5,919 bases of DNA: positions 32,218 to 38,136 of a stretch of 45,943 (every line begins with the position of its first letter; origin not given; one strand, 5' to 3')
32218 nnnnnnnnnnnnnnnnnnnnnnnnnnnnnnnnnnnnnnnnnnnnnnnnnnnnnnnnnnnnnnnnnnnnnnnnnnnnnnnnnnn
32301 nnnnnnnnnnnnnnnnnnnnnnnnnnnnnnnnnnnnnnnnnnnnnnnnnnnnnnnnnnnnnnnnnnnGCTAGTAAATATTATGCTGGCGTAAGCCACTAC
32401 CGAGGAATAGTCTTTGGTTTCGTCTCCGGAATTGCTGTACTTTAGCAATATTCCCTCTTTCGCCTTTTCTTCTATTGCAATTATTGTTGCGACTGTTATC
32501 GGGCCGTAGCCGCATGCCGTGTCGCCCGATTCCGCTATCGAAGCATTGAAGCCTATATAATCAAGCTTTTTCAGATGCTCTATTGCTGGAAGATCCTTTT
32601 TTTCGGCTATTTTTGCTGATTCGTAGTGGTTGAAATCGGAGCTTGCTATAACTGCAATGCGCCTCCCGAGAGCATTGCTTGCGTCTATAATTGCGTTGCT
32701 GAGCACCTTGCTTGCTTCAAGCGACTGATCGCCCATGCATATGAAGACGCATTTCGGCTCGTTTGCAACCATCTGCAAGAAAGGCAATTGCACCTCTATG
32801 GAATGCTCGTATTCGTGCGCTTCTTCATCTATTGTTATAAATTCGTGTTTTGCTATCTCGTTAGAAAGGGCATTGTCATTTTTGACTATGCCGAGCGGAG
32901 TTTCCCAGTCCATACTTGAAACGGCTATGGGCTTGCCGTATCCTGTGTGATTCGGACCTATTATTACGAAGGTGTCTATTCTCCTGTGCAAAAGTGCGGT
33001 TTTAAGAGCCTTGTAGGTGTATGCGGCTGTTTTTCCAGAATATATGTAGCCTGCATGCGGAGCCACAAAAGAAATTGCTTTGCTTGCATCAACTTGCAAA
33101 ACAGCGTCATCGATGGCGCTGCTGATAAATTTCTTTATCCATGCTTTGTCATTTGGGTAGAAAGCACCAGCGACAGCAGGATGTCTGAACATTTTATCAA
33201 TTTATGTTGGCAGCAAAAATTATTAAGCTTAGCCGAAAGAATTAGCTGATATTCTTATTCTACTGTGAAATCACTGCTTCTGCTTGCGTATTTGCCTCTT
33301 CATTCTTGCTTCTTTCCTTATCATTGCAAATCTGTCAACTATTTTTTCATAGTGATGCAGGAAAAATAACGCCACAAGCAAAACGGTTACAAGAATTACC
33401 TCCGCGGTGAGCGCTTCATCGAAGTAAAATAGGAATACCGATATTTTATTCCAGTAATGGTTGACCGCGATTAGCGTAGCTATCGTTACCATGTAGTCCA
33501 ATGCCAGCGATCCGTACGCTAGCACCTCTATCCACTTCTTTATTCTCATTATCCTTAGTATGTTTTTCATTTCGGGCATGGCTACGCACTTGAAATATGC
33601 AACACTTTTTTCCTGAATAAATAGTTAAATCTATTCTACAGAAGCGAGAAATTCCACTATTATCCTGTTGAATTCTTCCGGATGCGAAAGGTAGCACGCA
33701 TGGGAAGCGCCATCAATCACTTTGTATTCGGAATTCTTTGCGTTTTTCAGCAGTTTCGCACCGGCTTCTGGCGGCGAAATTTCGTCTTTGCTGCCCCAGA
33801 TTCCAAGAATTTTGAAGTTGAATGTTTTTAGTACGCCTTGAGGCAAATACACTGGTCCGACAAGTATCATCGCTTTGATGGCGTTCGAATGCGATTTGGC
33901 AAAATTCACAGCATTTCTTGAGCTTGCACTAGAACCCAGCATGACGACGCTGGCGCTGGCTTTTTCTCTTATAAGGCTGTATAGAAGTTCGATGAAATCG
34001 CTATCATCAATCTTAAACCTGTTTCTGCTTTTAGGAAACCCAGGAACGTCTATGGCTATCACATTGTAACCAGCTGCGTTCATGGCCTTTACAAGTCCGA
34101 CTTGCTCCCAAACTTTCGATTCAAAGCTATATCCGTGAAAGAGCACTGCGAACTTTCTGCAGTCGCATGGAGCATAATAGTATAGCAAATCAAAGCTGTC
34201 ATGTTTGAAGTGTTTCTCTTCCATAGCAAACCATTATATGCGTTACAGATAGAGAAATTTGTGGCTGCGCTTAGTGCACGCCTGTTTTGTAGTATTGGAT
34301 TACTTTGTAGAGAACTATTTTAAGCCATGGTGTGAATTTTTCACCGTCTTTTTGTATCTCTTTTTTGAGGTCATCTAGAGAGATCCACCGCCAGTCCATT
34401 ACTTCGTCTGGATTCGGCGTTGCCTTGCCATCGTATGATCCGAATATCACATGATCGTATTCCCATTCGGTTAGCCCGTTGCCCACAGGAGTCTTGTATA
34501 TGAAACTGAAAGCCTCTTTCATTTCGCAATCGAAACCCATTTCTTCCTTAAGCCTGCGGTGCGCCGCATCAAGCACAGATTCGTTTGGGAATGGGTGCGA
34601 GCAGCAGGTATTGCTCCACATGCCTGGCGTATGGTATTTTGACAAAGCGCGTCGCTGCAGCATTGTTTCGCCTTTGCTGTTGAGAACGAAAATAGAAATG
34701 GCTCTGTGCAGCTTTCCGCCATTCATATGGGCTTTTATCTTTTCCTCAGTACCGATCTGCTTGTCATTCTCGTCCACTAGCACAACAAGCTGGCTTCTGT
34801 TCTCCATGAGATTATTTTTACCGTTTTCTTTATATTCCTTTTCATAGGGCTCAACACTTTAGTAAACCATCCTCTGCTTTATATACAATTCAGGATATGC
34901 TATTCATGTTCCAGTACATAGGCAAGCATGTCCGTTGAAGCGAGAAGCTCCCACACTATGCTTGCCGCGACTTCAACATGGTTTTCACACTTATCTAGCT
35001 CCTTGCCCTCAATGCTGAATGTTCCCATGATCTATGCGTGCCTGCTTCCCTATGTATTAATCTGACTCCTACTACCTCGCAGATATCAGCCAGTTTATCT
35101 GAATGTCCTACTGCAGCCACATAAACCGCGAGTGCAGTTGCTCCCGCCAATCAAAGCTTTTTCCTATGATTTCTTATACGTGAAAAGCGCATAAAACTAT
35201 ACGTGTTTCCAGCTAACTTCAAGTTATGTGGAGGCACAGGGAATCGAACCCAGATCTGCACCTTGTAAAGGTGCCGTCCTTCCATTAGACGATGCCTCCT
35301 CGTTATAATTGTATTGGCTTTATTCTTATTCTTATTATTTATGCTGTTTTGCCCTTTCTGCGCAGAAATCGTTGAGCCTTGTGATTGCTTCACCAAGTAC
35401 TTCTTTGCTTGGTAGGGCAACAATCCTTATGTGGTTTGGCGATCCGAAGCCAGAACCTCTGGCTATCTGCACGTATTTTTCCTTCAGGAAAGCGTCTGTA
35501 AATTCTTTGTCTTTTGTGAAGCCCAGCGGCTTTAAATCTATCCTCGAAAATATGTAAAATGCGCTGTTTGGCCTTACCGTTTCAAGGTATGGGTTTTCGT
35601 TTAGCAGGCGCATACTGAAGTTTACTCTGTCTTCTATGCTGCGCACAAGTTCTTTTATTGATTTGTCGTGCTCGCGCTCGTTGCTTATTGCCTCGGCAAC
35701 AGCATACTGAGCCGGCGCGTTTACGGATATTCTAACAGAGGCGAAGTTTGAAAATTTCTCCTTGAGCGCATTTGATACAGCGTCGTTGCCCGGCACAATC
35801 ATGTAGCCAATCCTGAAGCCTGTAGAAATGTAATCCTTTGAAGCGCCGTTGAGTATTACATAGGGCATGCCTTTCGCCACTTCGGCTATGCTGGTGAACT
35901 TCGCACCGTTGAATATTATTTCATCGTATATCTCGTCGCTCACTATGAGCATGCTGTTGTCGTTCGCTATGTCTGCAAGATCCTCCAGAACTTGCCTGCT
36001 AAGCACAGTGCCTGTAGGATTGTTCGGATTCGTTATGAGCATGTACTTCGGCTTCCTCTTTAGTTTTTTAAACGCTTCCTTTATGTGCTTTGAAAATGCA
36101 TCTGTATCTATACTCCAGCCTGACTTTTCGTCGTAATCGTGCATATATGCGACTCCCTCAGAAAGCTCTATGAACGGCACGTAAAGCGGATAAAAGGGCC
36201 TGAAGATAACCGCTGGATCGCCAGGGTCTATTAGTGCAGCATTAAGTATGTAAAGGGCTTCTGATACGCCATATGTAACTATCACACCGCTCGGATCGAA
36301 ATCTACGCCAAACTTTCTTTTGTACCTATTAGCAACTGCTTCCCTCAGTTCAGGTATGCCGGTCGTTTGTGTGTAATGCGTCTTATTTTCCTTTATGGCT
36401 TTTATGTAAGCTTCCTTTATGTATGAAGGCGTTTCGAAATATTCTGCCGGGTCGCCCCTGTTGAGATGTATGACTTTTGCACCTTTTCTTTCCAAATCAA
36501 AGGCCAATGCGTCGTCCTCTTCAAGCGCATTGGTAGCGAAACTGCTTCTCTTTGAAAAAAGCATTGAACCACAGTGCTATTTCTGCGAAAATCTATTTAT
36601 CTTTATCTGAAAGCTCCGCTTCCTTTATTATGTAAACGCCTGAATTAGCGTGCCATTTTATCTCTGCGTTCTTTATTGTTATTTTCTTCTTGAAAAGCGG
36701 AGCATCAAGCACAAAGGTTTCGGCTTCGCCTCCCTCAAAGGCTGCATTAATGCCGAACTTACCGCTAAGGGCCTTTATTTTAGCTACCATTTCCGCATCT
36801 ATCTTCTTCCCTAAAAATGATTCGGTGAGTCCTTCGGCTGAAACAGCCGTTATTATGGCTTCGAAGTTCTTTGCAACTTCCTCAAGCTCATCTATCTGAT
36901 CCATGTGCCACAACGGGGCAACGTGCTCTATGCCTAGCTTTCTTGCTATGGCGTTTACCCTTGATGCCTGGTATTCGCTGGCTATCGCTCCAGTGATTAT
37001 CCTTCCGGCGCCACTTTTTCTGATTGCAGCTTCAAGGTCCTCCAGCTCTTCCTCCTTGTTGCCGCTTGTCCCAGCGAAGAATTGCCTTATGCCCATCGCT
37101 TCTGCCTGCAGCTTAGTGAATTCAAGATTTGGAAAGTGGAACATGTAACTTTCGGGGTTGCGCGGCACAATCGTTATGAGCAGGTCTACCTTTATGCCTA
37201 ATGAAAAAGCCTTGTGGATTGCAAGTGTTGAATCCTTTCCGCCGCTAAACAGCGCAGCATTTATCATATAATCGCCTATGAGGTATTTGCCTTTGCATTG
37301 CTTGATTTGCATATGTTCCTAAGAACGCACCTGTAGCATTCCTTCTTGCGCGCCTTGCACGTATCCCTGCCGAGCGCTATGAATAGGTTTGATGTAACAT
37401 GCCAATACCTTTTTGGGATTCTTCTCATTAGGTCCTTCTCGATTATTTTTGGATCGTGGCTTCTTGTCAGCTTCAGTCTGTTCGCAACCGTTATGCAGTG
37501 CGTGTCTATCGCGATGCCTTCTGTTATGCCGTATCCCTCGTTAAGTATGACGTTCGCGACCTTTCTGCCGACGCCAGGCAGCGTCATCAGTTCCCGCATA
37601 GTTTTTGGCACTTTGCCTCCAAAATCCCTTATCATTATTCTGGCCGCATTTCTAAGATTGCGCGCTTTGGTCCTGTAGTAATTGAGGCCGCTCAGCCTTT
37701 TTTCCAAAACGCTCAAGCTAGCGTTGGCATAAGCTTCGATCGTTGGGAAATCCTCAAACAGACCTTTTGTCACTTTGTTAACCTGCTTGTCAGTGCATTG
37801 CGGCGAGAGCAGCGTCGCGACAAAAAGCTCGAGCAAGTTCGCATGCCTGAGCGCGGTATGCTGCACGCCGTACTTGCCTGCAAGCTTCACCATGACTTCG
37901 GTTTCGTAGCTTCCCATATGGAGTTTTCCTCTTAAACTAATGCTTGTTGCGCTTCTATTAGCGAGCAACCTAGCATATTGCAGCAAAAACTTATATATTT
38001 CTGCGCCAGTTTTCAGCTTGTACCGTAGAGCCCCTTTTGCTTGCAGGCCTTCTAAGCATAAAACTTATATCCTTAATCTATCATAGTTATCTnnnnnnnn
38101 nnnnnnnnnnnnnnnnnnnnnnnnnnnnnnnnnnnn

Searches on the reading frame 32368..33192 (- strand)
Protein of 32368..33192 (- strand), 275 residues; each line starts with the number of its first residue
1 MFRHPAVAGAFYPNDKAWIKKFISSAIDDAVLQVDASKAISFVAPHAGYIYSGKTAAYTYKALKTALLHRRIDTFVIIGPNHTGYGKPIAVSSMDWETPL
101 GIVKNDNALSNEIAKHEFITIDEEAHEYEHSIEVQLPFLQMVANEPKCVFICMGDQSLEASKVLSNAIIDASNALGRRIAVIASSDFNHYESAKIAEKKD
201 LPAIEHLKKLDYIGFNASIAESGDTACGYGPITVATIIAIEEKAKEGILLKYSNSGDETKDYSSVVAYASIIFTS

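Call 8: search_protein_families(library=pfam, proteins=[window:32368-33192:-], max_evalue=0.001)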
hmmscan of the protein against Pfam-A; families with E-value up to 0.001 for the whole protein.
window:32368-33192:- (275 aa): 1 family
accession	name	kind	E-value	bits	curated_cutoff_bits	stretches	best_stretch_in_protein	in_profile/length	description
PF01875.22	Memo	-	2.3e-71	240.6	27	1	4-271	1-268/269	Memo-like protein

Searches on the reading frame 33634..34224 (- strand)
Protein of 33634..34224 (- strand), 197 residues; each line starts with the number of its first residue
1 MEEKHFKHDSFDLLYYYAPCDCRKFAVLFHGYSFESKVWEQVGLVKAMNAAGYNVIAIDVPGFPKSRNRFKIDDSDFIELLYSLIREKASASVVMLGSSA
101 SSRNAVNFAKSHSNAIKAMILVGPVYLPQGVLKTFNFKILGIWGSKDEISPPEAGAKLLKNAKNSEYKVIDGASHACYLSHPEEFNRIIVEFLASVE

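Call 8: search_protein_families(library=pfam, proteins=[window:33634-34224:-], max_evalue=0.001)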
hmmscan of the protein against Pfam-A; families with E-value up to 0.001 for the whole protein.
window:33634-34224:- (197 aa): 4 families
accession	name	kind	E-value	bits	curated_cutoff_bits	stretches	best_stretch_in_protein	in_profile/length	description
PF12146.15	Hydrolase_4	-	2.5e-14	53.6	27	1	24-129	5-114/239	Serine aminopeptidase, S33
PF00561.26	Abhydrolase_1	-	4.8e-14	53.1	25.8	1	27-124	4-102/245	alpha/beta hydrolase fold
PF12697.13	Abhydrolase_6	-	6.5e-10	40.5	26.3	1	27-128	2-97/217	Alpha/beta hydrolase family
PF12695.13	Abhydrolase_5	-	5.8e-07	29.9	27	1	83-178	48-143/164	Alpha/beta hydrolase family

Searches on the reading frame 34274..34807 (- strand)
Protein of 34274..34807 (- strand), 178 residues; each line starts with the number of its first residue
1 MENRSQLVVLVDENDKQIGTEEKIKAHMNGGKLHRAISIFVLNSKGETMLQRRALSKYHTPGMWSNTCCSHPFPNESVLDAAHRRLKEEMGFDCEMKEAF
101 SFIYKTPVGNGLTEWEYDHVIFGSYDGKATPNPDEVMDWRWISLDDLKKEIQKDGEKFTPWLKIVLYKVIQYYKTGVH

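Call 9: search_protein_families(library=pfam, proteins=[window:34274-34807:-], max_evalue=0.001)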
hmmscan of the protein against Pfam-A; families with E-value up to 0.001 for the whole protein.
window:34274-34807:- (178 aa): 1 family
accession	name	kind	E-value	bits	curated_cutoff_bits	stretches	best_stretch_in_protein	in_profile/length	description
PF00293.34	NUDIX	-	5.2e-23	82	21.1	1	33-162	2-134/134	NUDIX domain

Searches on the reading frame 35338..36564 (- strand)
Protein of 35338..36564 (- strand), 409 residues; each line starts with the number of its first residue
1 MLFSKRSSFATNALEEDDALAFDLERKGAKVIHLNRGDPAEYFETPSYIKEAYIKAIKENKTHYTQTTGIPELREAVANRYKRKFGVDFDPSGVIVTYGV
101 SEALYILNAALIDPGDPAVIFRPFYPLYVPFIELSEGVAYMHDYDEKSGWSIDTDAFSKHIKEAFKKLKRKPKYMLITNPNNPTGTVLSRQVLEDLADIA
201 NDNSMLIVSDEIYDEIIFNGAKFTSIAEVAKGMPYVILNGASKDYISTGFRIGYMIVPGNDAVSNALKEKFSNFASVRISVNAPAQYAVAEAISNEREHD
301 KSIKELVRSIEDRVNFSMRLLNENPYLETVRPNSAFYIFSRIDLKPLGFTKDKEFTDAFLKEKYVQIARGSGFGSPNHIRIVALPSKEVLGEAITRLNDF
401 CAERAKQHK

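Call 9: search_protein_families(library=pfam, proteins=[window:35338-36564:-], max_evalue=0.001)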
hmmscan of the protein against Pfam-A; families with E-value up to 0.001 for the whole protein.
window:35338-36564:- (409 aa): 1 family
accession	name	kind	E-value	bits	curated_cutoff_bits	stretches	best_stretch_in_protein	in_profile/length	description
PF00155.27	Aminotran_1_2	-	6.3e-62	210.3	19.7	1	30-397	2-361/361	Aminotransferase class I and II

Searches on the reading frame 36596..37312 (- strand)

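Call 9: search_protein_families(library=pfam, proteins=[window:36596-37312:-], max_evalue=0.001)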
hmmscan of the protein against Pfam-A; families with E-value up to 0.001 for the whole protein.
window:36596-37312:- (239 aa): 1 family
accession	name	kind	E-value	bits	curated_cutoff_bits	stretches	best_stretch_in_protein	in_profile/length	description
PF01902.24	Diphthami_syn_2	-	1.1e-72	244.5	23.2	1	18-233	3-218/219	Diphthamide synthase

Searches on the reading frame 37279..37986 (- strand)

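Call 9: search_protein_families(library=pfam, proteins=[window:37279-37986:-], max_evalue=0.001)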
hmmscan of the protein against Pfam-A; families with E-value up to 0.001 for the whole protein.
window:37279-37986:- (236 aa): 2 families
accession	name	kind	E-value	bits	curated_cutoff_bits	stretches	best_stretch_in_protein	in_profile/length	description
PF00730.31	HhH-GPD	-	1.1e-20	74.5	26.2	1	56-192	1-108/108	HhH-GPD superfamily base excision DNA repair protein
PF00633.29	HHH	-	8e-08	32.2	24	1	122-148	2-28/30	Helix-hairpin-helix motif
